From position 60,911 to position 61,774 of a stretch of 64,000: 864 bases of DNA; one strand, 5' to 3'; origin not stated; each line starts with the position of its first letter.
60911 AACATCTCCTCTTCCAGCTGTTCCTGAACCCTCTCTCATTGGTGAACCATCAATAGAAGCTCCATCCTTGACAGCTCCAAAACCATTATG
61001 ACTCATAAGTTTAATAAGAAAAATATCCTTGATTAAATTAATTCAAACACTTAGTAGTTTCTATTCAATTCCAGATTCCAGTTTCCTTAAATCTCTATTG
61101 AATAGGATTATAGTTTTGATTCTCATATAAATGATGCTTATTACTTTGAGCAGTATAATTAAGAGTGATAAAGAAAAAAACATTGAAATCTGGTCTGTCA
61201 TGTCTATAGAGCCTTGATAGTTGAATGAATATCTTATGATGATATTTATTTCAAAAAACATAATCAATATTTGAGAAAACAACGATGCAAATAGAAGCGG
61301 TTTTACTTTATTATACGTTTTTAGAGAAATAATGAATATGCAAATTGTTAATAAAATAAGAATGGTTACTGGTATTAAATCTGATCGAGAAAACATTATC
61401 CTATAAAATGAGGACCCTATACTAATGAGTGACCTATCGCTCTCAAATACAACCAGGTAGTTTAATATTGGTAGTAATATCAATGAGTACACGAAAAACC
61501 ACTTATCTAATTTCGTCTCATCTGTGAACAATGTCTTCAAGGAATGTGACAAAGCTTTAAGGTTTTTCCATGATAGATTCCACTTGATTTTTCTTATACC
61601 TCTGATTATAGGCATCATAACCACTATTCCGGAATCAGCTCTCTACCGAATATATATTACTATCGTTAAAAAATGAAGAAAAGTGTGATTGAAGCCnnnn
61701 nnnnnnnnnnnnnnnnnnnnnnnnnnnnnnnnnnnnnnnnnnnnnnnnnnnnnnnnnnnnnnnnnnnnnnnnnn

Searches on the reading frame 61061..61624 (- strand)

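Call 32: search_protein_families(library=pfam, proteins=[window:61061-61624:-], max_evalue=0.01)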
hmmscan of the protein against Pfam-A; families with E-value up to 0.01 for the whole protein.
window:61061-61624:- (187 aa): 1 family
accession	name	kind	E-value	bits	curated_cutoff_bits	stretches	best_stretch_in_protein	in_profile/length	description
PF20394.4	DUF6688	-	0.0008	19.6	26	1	19-170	17-167/248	DUF6688 N-terminal domain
